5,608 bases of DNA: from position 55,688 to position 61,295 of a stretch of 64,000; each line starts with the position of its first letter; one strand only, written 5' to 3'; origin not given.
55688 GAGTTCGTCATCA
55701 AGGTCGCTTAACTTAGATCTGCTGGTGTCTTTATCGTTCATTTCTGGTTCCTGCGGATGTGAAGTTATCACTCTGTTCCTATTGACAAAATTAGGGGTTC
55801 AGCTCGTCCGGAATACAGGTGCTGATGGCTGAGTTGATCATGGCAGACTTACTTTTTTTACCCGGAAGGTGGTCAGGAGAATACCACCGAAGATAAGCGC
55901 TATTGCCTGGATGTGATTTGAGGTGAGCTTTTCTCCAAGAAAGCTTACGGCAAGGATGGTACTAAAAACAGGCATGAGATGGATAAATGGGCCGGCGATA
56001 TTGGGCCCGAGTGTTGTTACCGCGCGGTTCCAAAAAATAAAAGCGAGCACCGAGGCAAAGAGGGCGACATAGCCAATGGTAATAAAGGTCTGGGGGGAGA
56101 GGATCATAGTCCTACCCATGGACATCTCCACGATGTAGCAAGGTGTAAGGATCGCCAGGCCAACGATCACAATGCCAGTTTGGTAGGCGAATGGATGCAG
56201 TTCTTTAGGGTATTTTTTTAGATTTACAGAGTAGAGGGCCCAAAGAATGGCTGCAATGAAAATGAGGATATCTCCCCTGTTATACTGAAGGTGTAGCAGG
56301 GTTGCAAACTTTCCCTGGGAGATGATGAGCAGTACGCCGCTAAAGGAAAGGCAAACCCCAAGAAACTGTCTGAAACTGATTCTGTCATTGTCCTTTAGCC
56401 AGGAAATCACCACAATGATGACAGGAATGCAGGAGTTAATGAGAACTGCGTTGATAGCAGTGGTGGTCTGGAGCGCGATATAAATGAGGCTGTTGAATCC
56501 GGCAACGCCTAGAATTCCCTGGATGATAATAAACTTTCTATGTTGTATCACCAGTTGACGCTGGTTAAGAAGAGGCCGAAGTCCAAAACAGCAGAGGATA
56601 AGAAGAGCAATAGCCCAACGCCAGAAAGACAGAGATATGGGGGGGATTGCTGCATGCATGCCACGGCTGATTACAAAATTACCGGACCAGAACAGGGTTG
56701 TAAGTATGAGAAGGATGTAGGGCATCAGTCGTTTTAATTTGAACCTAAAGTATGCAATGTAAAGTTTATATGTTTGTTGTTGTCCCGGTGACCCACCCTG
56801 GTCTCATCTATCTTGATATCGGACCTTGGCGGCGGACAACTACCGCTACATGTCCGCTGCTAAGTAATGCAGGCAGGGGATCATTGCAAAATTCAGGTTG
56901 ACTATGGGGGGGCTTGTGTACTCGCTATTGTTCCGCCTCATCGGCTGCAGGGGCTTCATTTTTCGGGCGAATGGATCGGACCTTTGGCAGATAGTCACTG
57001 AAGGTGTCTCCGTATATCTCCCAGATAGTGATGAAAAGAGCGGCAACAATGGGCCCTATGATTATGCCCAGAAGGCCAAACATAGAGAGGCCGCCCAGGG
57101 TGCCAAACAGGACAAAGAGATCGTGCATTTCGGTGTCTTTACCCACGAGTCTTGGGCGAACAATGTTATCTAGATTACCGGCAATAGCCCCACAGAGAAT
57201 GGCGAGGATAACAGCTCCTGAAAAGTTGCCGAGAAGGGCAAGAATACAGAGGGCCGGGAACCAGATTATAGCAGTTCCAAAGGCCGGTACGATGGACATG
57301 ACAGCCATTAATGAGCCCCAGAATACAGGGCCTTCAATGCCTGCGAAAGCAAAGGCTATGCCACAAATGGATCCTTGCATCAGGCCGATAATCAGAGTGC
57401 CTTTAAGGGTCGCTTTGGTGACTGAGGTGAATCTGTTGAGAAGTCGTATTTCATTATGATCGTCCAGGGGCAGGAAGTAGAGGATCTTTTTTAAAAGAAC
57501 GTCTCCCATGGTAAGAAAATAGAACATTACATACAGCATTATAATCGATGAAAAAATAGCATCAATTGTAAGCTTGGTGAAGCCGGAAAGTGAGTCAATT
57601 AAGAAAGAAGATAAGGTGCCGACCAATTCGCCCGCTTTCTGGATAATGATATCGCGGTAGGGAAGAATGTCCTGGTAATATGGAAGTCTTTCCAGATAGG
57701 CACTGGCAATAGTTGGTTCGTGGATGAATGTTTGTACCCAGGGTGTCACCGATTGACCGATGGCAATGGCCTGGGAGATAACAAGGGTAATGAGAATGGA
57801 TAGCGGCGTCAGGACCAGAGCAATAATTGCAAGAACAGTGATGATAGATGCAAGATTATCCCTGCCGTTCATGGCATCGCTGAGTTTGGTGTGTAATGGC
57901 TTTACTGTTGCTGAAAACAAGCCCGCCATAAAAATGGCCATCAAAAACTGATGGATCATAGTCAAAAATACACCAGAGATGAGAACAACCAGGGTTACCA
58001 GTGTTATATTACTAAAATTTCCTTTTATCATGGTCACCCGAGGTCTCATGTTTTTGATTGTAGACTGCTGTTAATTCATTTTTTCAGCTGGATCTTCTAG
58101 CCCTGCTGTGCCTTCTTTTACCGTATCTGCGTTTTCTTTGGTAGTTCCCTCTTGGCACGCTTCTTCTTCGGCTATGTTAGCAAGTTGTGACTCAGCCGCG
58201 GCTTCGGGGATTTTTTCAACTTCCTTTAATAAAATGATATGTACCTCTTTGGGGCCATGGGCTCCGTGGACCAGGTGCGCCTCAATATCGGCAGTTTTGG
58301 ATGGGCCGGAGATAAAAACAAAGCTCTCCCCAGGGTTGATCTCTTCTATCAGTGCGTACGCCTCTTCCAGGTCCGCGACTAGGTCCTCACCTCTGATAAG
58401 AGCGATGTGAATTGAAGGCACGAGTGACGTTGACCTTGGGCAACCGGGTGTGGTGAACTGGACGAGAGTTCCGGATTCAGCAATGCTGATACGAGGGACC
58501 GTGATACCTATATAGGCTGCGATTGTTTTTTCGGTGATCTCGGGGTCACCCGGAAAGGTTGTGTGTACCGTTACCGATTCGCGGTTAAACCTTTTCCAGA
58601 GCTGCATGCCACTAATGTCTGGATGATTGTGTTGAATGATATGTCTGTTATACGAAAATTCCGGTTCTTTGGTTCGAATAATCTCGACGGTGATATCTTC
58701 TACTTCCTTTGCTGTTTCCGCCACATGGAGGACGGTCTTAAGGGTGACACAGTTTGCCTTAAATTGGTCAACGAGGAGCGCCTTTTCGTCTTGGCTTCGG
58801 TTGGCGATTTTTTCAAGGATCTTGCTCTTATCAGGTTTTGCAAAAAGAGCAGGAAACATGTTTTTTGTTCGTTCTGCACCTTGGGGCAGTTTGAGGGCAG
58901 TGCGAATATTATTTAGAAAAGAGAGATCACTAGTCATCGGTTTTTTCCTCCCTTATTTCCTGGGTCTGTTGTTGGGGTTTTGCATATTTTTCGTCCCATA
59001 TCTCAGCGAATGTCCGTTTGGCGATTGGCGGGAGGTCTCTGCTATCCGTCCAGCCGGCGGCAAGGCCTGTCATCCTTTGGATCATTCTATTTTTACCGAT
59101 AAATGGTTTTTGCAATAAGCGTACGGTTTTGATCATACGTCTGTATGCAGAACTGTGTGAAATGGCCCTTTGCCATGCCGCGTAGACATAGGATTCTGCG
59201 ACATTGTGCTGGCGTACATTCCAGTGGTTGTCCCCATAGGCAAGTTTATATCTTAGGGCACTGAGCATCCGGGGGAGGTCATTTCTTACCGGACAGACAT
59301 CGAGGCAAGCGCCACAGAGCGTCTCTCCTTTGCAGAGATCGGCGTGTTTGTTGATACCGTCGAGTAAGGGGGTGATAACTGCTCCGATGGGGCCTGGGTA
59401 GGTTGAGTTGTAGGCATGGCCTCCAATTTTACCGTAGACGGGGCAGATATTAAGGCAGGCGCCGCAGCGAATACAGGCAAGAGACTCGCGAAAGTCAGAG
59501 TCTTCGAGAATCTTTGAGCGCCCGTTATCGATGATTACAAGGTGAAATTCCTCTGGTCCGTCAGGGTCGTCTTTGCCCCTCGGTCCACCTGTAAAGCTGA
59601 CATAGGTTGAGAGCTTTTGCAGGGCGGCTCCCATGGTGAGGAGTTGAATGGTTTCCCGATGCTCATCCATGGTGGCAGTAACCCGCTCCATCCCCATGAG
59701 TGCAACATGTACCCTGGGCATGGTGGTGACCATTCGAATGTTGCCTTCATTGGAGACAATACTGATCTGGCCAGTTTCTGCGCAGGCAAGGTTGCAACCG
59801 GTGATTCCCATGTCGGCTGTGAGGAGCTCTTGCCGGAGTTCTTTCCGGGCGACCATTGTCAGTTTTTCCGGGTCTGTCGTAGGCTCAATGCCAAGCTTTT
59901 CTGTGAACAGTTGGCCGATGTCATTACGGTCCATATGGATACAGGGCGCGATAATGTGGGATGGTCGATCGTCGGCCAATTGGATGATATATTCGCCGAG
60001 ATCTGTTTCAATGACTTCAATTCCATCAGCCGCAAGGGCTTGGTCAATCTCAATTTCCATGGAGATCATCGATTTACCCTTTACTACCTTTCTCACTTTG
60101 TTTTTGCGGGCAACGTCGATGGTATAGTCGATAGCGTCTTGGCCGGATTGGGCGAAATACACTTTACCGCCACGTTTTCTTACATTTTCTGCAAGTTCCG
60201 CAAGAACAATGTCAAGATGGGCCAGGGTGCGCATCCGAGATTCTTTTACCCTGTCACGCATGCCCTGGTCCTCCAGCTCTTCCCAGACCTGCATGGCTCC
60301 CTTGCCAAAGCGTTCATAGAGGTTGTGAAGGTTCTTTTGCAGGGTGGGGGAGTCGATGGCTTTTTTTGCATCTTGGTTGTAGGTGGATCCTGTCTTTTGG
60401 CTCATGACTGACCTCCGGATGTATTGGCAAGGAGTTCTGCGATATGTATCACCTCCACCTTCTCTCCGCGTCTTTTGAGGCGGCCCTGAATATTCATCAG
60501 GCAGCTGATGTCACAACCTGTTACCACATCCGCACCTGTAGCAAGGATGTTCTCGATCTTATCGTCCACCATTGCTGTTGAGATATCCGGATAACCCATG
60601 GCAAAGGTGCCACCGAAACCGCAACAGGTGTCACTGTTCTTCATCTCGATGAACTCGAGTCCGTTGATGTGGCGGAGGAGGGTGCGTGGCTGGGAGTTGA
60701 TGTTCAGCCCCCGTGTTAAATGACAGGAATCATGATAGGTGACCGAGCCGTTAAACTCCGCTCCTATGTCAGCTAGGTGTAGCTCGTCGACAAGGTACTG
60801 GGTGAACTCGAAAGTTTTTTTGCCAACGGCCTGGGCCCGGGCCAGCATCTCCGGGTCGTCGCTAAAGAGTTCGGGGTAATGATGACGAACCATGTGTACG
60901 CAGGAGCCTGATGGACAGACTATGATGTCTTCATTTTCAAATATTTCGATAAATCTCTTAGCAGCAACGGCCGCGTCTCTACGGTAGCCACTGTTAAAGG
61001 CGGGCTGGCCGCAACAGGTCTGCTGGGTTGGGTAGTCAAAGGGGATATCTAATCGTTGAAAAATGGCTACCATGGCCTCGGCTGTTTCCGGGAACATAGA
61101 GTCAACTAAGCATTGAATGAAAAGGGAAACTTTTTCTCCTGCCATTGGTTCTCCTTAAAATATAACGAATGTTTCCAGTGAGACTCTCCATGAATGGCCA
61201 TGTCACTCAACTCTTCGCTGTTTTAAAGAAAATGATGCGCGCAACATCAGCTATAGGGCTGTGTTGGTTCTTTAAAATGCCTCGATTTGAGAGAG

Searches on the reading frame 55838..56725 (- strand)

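Call 4: search_protein_families(library=pfam, proteins=[window:55838-56725:-])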
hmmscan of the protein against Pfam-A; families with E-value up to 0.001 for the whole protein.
window:55838-56725:- (295 aa): 1 family
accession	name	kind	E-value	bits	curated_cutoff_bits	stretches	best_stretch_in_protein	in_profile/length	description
PF00892.27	EamA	-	8.7e-47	159.2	28.2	2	150-286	2-134/135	EamA-like transporter family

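Call 6: search_protein_families(library=ncbifam, proteins=[window:55838-56725:-], max_evalue=0.00001)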
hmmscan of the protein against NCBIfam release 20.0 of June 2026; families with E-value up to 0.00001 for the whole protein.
window:55838-56725:- (295 aa): 4 families
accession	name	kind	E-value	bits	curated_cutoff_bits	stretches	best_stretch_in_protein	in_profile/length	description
TIGR00950.1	2A78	equivalog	1.7e-24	86.7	230.2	1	17-283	6-264/264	carboxylate/amino acid/amine transporter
NF050091.1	ArAmAcExpYddG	equivalog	1.1e-21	77.6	300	1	9-286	13-283/285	aromatic amino acid exporter YddG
NF008432.0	PRK11272.1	equivalog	2.5e-16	59.7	270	1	6-288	16-288/294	drug/metabolite exporter YedA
NF008676.0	PRK11689.1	equivalog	3.3e-11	42.8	194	1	8-287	13-289/297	aromatic amino acid DMT transporter YddG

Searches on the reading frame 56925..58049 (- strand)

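Call 9: search_protein_families(library=pfam, proteins=[window:56925-58049:-])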
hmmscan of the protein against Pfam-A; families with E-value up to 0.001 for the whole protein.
window:56925-58049:- (374 aa): 1 family
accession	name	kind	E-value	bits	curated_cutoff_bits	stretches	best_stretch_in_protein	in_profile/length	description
PF01594.21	AI-2E_transport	-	1.4e-44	153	34.3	1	18-344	4-324/327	AI-2E family transporter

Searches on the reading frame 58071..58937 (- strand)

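Call 9: search_protein_families(library=pfam, proteins=[window:58071-58937:-])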
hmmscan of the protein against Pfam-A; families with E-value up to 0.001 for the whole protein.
window:58071-58937:- (288 aa): 1 family
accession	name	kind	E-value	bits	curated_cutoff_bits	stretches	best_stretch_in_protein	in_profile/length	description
PF02589.21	LUD_dom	-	1e-29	104.1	22.6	1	57-237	2-189/189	LUD domain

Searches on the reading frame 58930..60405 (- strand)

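Call 9: search_protein_families(library=pfam, proteins=[window:58930-60405:-])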
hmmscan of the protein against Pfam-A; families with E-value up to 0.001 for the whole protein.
window:58930-60405:- (491 aa): 11 families
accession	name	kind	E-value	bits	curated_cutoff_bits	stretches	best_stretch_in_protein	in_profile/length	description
PF02589.21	LUD_dom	-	1.8e-45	155.4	22.6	1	69-292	2-189/189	LUD domain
PF13183.11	Fer4_8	-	3.8e-11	43.8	27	1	309-374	3-67/68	4Fe-4S dicluster domain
PF11870.13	LutB_C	-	1.3e-08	35.5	26.8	1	399-473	22-86/88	Lactate utilisation protein B, C-terminal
PF13237.11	Fer4_10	-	1.4e-07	31.8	25.5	0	307-328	5-27/53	4Fe-4S dicluster domain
PF00037.32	Fer4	-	9e-06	25.7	21.1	0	310-323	7-20/24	4Fe-4S binding domain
PF13187.11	Fer4_9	-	1.4e-05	25.5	27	0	301-323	27-49/52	4Fe-4S dicluster domain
PF12800.12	Fer4_4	-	5e-05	23.8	24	0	310-324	3-17/17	4Fe-4S binding domain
PF12838.12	Fer4_7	-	0.00015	22.6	27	1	311-374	2-51/52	4Fe-4S dicluster domain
PF13534.11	Fer4_17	-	0.00032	21.6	22.2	0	310-373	1-58/61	4Fe-4S dicluster domain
PF12797.12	Fer4_2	-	0.00048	20.4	24.5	0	306-323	5-22/22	4Fe-4S binding domain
PF12798.12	Fer4_3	-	0.00049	21.2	27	0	362-373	2-13/15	4Fe-4S binding domain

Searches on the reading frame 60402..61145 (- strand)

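Call 9: search_protein_families(library=pfam, proteins=[window:60402-61145:-])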
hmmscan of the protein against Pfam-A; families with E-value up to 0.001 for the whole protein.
window:60402-61145:- (247 aa): 1 family
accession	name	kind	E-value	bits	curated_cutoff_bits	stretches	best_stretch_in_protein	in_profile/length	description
PF02754.22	CCG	-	1.3e-34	118.6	20.6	2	135-220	1-85/85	Cysteine-rich domain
